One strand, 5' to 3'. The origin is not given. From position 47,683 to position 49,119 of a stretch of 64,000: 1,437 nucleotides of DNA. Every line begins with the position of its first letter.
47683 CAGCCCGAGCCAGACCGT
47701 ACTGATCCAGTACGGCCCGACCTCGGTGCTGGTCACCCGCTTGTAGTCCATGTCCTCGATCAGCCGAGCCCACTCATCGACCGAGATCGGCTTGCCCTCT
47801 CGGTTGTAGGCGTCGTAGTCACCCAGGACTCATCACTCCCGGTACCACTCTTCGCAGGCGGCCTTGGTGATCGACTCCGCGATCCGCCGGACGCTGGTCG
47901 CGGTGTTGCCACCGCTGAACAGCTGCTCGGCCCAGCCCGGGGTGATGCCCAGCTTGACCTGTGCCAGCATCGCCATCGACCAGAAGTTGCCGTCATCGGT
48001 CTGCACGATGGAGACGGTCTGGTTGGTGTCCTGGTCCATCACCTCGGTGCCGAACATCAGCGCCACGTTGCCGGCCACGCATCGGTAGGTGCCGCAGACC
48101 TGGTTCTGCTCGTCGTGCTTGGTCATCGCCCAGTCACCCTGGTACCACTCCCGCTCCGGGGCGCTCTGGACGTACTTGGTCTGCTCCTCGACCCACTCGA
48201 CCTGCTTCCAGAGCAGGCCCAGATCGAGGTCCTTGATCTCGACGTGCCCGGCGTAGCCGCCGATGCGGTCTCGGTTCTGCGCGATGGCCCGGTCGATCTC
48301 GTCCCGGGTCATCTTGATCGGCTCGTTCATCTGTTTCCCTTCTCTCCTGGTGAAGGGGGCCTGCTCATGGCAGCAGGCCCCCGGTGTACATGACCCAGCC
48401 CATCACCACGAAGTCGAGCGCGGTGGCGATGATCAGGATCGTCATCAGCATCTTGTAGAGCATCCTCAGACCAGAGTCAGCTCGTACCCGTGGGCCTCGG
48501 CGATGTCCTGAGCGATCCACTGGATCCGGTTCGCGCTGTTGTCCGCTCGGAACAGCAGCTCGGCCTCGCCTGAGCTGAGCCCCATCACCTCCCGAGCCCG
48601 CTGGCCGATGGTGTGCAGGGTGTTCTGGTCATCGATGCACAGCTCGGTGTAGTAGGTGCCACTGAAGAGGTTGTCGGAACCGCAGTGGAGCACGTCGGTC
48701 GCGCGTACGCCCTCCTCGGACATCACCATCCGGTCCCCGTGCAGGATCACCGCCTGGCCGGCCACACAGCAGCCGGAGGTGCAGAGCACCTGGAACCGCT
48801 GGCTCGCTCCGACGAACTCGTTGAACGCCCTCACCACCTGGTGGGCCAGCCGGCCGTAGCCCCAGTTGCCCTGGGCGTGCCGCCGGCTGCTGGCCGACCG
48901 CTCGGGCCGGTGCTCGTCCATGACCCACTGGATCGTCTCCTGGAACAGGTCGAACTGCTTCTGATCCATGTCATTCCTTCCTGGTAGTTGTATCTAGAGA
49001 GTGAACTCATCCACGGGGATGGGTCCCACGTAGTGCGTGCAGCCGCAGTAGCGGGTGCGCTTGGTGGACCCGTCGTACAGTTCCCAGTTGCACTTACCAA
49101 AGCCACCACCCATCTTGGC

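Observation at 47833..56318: Expanded superfamily of at least 10 diversified small paralogues in the leftward operon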

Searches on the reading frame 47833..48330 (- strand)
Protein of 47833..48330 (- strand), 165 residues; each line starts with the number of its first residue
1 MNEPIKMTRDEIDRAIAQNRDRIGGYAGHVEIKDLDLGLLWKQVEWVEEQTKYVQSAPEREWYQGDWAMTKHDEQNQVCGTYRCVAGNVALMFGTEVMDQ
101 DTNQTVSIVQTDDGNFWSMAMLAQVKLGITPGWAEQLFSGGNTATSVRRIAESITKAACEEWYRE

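Call 4: search_protein_families(library=pfam, max_evalue=1, proteins=[window:47833-48330:-])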
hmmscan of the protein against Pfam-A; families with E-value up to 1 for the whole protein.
window:47833-48330:- (165 aa): 0 families

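Call 5: search_protein_families(library=phrogs, max_evalue=0.01, proteins=[window:47833-48330:-])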
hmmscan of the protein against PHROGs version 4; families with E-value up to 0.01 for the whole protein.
window:47833-48330:- (165 aa): 2 families
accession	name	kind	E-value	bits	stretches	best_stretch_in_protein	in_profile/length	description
phrog_889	-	unknown function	1e-11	45.7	1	40-154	33-141/162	-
phrog_13468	-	unknown function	0.0082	16.8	0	40-138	7-104/195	-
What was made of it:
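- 47833..48330 (-): B1, 165 aa, family B (phrog_889 type). Motifs VEWVEEQ, W-Q-G-D-W, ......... and LFSGGN. It has an extra N-terminal helix. phrog_889 E 1e-11 (call 5).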

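Call 15: find_homologous_proteins(query=A2)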
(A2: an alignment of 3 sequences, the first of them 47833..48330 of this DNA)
Query A2 (3 sequences) (165 aa, profile of the alignment): 6 proteins with E <= 0.001 among 3262 candidates.
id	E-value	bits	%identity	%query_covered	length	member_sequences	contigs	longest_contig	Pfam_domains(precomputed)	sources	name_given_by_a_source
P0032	3.0e-66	240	25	84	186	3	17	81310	-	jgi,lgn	jgi:hypothetical protein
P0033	2.1e-20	91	49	78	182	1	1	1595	-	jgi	jgi:hypothetical protein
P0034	4.9e-19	87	22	47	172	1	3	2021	-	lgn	-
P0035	7.1e-15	73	33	75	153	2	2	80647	-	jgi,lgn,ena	-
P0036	1.0e-14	73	33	75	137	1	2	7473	-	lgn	-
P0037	5.0e-12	64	42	73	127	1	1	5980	-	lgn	-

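Call 26: search_protein_representatives(alignment_id=A3)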
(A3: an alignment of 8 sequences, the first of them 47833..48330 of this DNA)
Query: 8 sequences, 145 profile positions. Proteins with E-value up to 0.001 (for the whole library): 4596; up to 1e-10: 1191; up to 1e-30: 6. The best 150 are listed.
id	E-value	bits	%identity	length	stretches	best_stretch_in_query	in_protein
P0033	2.0e-50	186.5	-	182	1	4-143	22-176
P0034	4.5e-42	159.4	-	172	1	8-144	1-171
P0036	4.0e-41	156.3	-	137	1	8-139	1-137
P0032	2.1e-36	141.0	-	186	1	3-142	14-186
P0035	3.8e-35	137.0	-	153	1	8-139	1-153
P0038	5.1e-32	126.8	-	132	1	10-137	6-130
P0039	2.0e-29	118.4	-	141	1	9-139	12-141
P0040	5.4e-29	117.0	-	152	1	12-142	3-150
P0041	2.8e-28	114.7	-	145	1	9-137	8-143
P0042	2.9e-28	114.6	-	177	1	11-138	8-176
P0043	3.0e-28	114.6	-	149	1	8-138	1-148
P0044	4.0e-28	114.2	-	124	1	10-139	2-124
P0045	4.9e-28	113.9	-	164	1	8-143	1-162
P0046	5.1e-28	113.8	-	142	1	8-139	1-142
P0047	5.9e-28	113.6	-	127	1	10-139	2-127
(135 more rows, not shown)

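Call 31: search_protein_families(library=pfam, alignment_id=A5, max_evalue=0.01)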
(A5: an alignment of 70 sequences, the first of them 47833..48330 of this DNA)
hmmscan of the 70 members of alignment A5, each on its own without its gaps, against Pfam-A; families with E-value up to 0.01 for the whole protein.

A. member 1, window:47833-48330:- (165 aa): 0 families

B. families by the number of members that match (of 70 scanned): 3 families
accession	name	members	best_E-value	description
PF15731.11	MqsA_antitoxin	1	0.002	Antitoxin component of bacterial toxin-antitoxin system, MqsA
PF25680.1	Mom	1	0.0026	Mom protein family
PF16143.10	DUF4851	1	0.0063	Domain of unknown function (DUF4851)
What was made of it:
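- On Papain-like or NlpC/P60 cysteine peptidases (lead from the CG[ST]xxC motif at a helix N-terminus): There is no Pfam peptidase hit (calls 4, 31).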

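Call 32: search_protein_families(library=ncbifam, alignment_id=A5, max_evalue=0.01)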
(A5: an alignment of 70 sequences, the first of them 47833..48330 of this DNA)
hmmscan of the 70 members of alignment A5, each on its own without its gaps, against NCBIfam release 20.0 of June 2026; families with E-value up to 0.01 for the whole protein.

A. member 1, window:47833-48330:- (165 aa): 0 families

B. families by the number of members that match (of 70 scanned): 2 families
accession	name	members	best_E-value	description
TIGR03830.1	CxxCG_CxxCG_HTH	1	6.6e-05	type II TA system antitoxin MqsA family protein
NF040597.1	carb_anhyd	1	0.0042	carbonic anhydrase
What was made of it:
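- Closest known: phrog_889. Different: The family has no Pfam or NCBIfam model (calls 31, 32) and no known function.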

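Call 35: predict_structure(alignment_id=A5)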
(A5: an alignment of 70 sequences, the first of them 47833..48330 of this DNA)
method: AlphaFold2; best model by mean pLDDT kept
length: 165 residues; sequences in the alignment: 70
mean_pLDDT: 79.2   pTM: 0.73
mean pLDDT of the five models: 79.2, 79.0, 78.3, 76.7, 76.3
residues with pLDDT >= 90: 67; 70-90: 51; 50-70: 40; < 50: 7
segments of 3 or more residues with pLDDT < 50: 1-5
pLDDT, mean of each block of 10 residues (from residue 1): 51 70 54 89 95 78 73 58 86 79 68 87 94 94 95 96 83
secondary structure, 60 per line:
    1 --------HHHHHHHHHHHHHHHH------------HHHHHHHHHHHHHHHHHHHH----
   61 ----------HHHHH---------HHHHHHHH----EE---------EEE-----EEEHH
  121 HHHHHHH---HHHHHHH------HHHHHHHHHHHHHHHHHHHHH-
elements in order: H9-24 H37-56 H71-75 H85-92 E108-110 E116-118 H119-127 H131-137 H144-164
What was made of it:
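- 47833..48330 (-): AlphaFold model mean pLDDT 79 (call 35).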

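Call 38: fold_search(model_id=the predicted structure, library=viral)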
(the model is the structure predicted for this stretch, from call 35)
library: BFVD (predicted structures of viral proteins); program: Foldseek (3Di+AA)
matches with E <= 10: 131; with E <= 0.001: 5
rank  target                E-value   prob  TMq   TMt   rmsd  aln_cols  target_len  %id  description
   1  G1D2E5                3.7e-05  1.00  0.48  0.53   4.7       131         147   22  RDF protein [Mycobacterium phage Henry]
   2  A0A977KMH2            5.2e-05  1.00  0.55  0.38  12.1       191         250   21  (no name in the UniProt tables at hand)
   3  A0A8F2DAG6            1.9e-04  1.00  0.55  0.48   5.9       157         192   22  Uncharacterized protein [Gordonia phage VanLee]
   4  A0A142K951            3.4e-04  1.00  0.49  0.67   3.7       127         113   19  Uncharacterized protein [Gordonia phage Yvonnetastic]
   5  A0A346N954            4.3e-04  1.00  0.52  0.61   3.7       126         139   24  (no name in the UniProt tables at hand)
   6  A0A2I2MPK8            1.2e-03  1.00  0.50  0.46   4.7       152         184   15  Uncharacterized protein [Mycobacterium phage EniyanLRS]
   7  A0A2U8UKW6            1.7e-03  1.00  0.56  0.33   6.7       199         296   16  Uncharacterized protein [Gordonia phage Sour]
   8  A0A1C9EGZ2            9.1e-03  1.00  0.51  0.39   8.2       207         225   18  Uncharacterized protein [Mycobacterium phage Tonenili]
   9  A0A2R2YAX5            1.1e-02  0.99  0.44  0.46   6.8       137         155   24  Uncharacterized protein [Pseudomonas phage PPSC2]
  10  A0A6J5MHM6            2.1e-02  0.99  0.38  0.40   4.2        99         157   19  Uncharacterized protein [uncultured Caudovirales phage]
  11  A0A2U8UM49            7.1e-02  0.89  0.38  0.46   9.9       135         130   14  (no name in the UniProt tables at hand)
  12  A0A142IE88            1.7e-01  0.69  0.38  0.33   8.0       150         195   17  Uncharacterized protein [Pseudomonas phage vB_PsyM_KIL2]
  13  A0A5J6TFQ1            2.7e-01  0.63  0.40  0.34   6.5       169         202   16  Uncharacterized protein [Gordonia phage ASerpRocky]
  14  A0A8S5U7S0            5.2e-01  0.06  0.16  0.13  16.5       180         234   14  Uncharacterized protein [Podoviridae sp. ctdet19]
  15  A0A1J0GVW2            6.2e-01  0.57  0.32  0.29   3.2        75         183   24  Uncharacterized protein [Streptomyces phage BRock]
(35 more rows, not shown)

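Call 39: search_dna_similar(query=window:47833-48330:-, collection=phages, mode=protein, max_evalue=0.001, max_rows=40)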
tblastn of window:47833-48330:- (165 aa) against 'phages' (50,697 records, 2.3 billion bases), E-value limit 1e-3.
No match.

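Call 57: list_cluster_members(proteins=[P0038, P0039, P0040, P0041, P0043, P0044, P0046, P0047, P0012, P0031])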
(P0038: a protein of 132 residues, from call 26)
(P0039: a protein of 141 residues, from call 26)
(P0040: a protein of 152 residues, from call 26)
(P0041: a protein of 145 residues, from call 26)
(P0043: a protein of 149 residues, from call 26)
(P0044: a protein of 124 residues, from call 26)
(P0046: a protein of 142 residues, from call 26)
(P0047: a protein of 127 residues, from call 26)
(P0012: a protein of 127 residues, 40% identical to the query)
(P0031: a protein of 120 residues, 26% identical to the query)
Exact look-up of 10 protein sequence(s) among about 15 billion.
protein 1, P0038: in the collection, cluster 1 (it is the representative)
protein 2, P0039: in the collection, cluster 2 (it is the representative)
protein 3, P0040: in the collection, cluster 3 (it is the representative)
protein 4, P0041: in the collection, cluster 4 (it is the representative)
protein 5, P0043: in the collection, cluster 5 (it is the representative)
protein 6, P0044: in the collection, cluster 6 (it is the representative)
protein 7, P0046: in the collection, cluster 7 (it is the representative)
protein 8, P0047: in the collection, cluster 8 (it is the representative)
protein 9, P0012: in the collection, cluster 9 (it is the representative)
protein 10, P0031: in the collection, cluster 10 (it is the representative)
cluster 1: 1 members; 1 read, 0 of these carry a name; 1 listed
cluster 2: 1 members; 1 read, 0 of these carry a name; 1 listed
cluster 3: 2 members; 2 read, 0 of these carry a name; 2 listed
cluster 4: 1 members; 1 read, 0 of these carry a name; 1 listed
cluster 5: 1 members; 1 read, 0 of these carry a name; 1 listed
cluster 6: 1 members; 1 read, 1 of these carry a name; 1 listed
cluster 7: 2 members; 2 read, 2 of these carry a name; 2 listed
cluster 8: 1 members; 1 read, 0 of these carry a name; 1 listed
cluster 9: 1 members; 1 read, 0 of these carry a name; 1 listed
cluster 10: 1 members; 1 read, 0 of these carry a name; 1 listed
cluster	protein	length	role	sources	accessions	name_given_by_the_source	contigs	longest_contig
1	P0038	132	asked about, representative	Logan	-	-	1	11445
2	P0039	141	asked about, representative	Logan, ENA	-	-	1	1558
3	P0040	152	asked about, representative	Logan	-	-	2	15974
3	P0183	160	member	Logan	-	-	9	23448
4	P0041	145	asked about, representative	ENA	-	-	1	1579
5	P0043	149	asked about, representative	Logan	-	-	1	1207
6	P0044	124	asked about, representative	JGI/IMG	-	hypothetical protein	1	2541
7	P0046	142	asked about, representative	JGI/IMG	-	hypothetical protein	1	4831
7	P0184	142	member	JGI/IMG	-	hypothetical protein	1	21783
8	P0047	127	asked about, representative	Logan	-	-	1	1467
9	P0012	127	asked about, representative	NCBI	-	-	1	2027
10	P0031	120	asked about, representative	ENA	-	-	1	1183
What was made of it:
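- Tried and rejected: Cluster names for representatives: uninformative (call 57).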

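Call 60: search_protein_families(library=padloc, max_evalue=0.1, proteins=[window:47833-48330:-])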
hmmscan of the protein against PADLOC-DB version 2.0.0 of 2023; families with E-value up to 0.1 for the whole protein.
window:47833-48330:- (165 aa): 0 families

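Call 65: find_related_loci(query=A6, collection=viral_contigs, flank=10000)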
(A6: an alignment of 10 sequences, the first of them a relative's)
Query A6 (153 aa) in viral_contigs; peptide patterns used: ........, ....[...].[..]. (x = any residue, [..] = any of these).
63 stretches matched a pattern; 17 encode a relative of the query (tblastn E <= 1e-3); 17 distinct loci.
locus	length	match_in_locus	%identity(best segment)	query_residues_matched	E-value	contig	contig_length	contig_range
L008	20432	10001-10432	44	1-153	5e-35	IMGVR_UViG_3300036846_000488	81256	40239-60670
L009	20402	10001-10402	45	5-153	3e-30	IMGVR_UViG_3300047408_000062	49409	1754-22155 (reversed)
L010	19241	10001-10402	41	5-153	4e-29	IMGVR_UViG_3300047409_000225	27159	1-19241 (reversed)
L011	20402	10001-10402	42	5-153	4e-28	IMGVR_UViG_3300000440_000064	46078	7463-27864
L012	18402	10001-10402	42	5-153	4e-28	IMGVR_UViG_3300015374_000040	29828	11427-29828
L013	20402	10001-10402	42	5-153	4e-28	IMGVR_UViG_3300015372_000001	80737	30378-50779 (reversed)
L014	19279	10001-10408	31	4-153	2e-12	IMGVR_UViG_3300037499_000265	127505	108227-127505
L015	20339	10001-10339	32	4-153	9e-12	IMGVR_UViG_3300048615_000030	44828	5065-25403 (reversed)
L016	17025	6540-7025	32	3-153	2e-11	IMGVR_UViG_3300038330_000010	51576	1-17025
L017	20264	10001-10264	32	83-148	1e-8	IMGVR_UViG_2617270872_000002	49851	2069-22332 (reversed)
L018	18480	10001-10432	29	4-150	4e-9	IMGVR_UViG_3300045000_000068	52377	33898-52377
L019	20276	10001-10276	32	81-148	2e-7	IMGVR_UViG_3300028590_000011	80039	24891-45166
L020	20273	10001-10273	34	84-151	6e-6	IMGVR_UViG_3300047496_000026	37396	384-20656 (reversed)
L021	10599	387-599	38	84-148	4e-5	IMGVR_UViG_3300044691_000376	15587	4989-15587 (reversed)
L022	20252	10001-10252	32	83-142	4e-5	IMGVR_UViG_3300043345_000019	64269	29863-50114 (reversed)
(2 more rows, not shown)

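Call 68: find_related_loci(query=A6, collection=genome_contigs, flank=10000)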
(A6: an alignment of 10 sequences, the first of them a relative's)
Query A6 (153 aa) in genome_contigs; peptide patterns used: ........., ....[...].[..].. (x = any residue, [..] = any of these).
43 stretches matched a pattern; 3 encode a relative of the query (tblastn E <= 1e-3); 3 distinct loci.
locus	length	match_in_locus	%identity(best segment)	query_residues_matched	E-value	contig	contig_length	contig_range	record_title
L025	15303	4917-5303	40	3-153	6e-23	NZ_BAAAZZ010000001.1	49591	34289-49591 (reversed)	Aeromicrobium panaciterrae strain JCM 16926 sequence1, whole genome shotgun sequence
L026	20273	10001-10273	31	81-148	3e-8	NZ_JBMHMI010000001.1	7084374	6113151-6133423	Micromonospora sp. WMMD736 tig00000001, whole genome shotgun sequence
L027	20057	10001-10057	63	81-99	1e-4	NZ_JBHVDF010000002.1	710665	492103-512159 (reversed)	Nocardia sp. NPDC057440 NPDC057440_T54_C10.ctg-0002, whole genome shotgun sequence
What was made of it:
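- Tried and rejected: Genome-collection scan with B as bait: only 3 bacterial loci, in Aeromicrobium, Micromonospora and Nocardia (call 68).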

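Call 84: search_protein_families(library=pfam, max_evalue=0.001, proteins=[L027:507-1040:+, L027:1037-1885:+, L027:1889-2410:+, L027:2421-3488:+, L027:8501-9016:+, L027:15033-15821:+, L027:17049-17594:+, L027:17667-18260:+, L027:18631-19524:+, L027:11128-11685:+])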
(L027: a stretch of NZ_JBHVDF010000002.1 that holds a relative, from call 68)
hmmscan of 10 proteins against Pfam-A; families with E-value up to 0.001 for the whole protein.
L027:507-1040:+ (177 aa): 1 family
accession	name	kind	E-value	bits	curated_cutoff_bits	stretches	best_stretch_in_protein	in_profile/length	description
PF10910.14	Phage_gene29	-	9.1e-32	110.3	29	1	23-139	2-117/124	Phage gene 29 protein family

L027:1037-1885:+ (282 aa): 0 families

L027:1889-2410:+ (173 aa): 0 families

L027:2421-3488:+ (355 aa): 2 families
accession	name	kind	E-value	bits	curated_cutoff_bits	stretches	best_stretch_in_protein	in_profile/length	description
PF08310.17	LGFP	-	3.4e-35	120.6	22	3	202-249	6-53/53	LGFP repeat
PF01510.30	Amidase_2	-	1.6e-06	28.9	26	1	24-100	4-85/131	N-acetylmuramoyl-L-alanine amidase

L027:8501-9016:+ (171 aa): 0 families

L027:15033-15821:+ (262 aa): 1 family
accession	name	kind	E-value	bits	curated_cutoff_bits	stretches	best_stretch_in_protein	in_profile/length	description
PF12705.13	PDDEXK_1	-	6.2e-06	26.8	22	0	114-246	116-242/247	PD-(D/E)XK nuclease superfamily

L027:17049-17594:+ (181 aa): 0 families

L027:17667-18260:+ (197 aa): 0 families

L027:18631-19524:+ (297 aa): 1 family
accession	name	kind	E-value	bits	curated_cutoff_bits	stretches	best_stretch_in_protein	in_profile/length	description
PF18909.5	dGTP_diPhyd_N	-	7.1e-34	116.2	27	1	189-286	2-99/99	dATP/dGTP diphosphohydrolase, N-terminal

L027:11128-11685:+ (185 aa): 0 families
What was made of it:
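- L027 is a prophage, with a Phage_gene29 protein, an LGFP amidase lysin and a PD-(D/E)XK nuclease (call 84). In the Nocardia prophage they lie near a PD-(D/E)XK nuclease (call 84).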

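Call 91: search_solved_structures(query=A5, max_evalue=10)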
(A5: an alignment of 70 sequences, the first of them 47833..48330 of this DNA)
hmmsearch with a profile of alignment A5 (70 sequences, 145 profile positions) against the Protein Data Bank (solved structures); distinct sequences matched with E-value up to 10: 14.
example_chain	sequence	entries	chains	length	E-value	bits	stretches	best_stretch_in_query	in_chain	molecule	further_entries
1p22_B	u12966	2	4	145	0.5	13.4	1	3-40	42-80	Skp1 | S-phase kinase-associated protein 1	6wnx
6m90_B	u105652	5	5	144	0.51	13.4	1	3-40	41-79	Skp1 | S-phase kinase-associated protein 1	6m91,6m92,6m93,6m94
6xu6_AJ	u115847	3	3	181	0.52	13.4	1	94-130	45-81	40S ribosomal protein S9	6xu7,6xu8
4v6w_AJ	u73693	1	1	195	0.56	13.2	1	94-130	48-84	40S ribosomal protein S9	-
7oya_J2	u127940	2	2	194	1.2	12.1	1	96-130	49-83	40S ribosomal protein S9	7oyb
9q1s_JJ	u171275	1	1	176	1.5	11.9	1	96-130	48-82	Small ribosomal subunit protein uS4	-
6gz3_BJ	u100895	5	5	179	1.5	11.8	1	96-130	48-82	Ribosomal protein S9 (Predicted) | ribosomal protein uS4 | 40S ribosomal protein S9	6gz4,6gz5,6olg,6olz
6xa1_SJ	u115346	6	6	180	1.5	11.8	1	96-130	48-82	40S ribosomal protein S9 | Small ribosomal subunit protein uS4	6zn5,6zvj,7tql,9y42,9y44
9y49_AJ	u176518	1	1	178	1.5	11.8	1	96-130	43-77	40S ribosomal protein S9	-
5k0y_K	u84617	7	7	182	1.6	11.8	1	96-130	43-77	Ribosomal protein S9 (Predicted) | 40S ribosomal protein S9 | 40S ribosomal protein uS4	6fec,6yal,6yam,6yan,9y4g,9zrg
11hg_S9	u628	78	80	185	1.6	11.8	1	96-130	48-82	40S ribosomal protein S9 | uS4 | Ribosomal protein uS4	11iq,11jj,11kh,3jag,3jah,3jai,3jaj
7nwg_K2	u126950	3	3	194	1.7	11.7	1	96-130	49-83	40S ribosomal protein S9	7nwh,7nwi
22tu_SJ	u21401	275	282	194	1.7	11.7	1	96-130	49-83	40S ribosomal protein S9 | Ribosomal protein uS4 | 40S RIBOSOMAL PROTEIN US4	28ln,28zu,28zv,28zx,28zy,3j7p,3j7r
9t5c_SJ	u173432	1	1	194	1.7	11.7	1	96-130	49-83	40S ribosomal protein S9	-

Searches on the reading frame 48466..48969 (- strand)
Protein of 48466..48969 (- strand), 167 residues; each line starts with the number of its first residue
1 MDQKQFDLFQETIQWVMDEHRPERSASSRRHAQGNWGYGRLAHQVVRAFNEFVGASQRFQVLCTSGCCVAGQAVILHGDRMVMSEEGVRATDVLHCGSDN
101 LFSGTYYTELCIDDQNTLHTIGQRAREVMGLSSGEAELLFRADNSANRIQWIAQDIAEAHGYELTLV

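Call 4: search_protein_families(library=pfam, max_evalue=1, proteins=[window:48466-48969:-])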
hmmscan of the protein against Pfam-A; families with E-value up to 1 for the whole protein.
window:48466-48969:- (167 aa): 2 families
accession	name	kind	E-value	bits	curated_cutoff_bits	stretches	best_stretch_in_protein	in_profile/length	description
PF06394.18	Pepsin-I3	-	0.13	12.9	21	1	103-137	14-45/74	Pepsin inhibitor-3-like repeated domain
PF17182.10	OSK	-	0.16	11.6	27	1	57-124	40-106/202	OSK domain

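Call 5: search_protein_families(library=phrogs, max_evalue=0.01, proteins=[window:48466-48969:-])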
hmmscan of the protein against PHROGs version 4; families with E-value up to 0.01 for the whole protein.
window:48466-48969:- (167 aa): 2 families
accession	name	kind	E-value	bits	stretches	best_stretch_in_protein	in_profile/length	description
phrog_889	-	unknown function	9.6e-14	52.3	1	28-154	31-140/162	-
phrog_30739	-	unknown function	0.00016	22.8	1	63-155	35-123/163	-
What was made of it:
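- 48466..48969 (-): B2, 167 aa, family B. Motifs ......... and LFRADN. phrog_889 E 9.6e-14 (call 5).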

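Call 60: search_protein_families(library=padloc, max_evalue=0.1, proteins=[window:48466-48969:-])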
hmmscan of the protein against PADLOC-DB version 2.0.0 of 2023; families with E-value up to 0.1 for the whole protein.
window:48466-48969:- (167 aa): 0 families
